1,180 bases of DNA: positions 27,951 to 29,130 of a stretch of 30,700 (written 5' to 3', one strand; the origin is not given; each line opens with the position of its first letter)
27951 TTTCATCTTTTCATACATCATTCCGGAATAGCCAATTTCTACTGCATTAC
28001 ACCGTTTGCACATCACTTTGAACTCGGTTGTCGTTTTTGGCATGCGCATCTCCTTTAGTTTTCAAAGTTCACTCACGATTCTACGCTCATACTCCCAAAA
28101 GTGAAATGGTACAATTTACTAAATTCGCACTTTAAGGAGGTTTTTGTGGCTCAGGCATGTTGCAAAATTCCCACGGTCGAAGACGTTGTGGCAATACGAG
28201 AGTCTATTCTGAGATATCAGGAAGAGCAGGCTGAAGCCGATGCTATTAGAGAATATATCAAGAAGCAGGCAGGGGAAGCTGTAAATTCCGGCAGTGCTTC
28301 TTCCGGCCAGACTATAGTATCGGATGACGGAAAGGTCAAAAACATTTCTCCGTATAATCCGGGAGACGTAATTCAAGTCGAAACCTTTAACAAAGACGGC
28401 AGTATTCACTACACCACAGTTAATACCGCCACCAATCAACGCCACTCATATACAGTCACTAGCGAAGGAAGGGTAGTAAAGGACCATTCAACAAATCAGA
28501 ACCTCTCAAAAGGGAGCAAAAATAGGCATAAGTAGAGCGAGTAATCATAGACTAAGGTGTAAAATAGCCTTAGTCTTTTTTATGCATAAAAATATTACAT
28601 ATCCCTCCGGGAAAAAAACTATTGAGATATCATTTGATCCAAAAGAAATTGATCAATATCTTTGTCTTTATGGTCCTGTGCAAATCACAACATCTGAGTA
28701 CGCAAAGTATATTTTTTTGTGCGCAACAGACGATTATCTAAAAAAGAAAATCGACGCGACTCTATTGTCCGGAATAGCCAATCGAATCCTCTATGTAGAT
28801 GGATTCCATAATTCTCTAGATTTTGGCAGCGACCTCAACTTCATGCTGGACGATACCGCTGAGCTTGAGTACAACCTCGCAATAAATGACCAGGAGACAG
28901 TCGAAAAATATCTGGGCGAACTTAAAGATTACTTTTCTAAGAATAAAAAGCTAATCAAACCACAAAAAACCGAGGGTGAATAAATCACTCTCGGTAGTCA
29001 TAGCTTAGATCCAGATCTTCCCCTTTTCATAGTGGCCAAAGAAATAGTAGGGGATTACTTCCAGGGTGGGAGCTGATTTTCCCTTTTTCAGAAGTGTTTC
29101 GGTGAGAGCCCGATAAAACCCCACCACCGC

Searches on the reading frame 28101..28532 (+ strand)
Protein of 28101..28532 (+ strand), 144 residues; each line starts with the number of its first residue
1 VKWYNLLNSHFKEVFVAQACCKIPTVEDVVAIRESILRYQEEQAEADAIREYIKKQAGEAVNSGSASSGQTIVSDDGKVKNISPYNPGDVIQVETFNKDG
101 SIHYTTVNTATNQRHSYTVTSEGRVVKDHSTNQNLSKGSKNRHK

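Call 13: search_protein_families(library=pfam, proteins=[window:28101-28532:+])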
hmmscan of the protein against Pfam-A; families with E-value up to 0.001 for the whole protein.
window:28101-28532:+ (144 aa): 0 families

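Call 39: search_protein_families(library=pfam, proteins=[window:28101-28532:+], max_evalue=1)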
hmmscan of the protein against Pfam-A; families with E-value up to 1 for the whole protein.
window:28101-28532:+ (144 aa): 4 families
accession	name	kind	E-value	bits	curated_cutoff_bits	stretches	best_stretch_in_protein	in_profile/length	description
PF12671.13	Amidase_6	-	0.04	14.5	23.2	1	45-133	71-144/163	Putative amidase domain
PF02843.22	GARS_C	-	0.12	13.1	34.8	1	85-140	15-69/92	Phosphoribosylglycinamide synthetase, C domain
PF07463.16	NUMOD4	-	0.12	13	23.4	0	73-100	15-42/49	NUMOD4 motif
PF11178.13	DUF2963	-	0.21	11.4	22.6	1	75-104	3-36/52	Protein of unknown function (DUF2963)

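Call 40: search_protein_families(library=padloc, proteins=[window:28101-28532:+], max_evalue=0.01)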
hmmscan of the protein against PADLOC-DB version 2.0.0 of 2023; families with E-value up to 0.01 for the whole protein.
window:28101-28532:+ (144 aa): 0 families

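Call 41: search_protein_families(library=ncbifam, proteins=[window:28101-28532:+], max_evalue=0.01)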
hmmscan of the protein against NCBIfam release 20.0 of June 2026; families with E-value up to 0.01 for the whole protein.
window:28101-28532:+ (144 aa): 0 families

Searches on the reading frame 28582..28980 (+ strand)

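Call 13: search_protein_families(library=pfam, proteins=[window:28582-28980:+])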
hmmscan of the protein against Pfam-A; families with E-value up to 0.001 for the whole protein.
window:28582-28980:+ (133 aa): 0 families

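Call 39: search_protein_families(library=pfam, proteins=[window:28582-28980:+], max_evalue=1)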
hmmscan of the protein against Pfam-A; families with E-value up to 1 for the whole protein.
window:28582-28980:+ (133 aa): 1 family
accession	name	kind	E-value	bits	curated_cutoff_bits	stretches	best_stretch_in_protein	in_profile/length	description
PF23135.2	TRI4_N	-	0.53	10.8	27.8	0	96-123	23-50/61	TRI4 N-terminal domain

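Call 40: search_protein_families(library=padloc, proteins=[window:28582-28980:+], max_evalue=0.01)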
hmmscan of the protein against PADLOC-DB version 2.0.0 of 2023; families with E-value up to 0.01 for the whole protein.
window:28582-28980:+ (133 aa): 0 families

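Call 41: search_protein_families(library=ncbifam, proteins=[window:28582-28980:+], max_evalue=0.01)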
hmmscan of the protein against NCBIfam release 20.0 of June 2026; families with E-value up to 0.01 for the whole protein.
window:28582-28980:+ (133 aa): 0 families
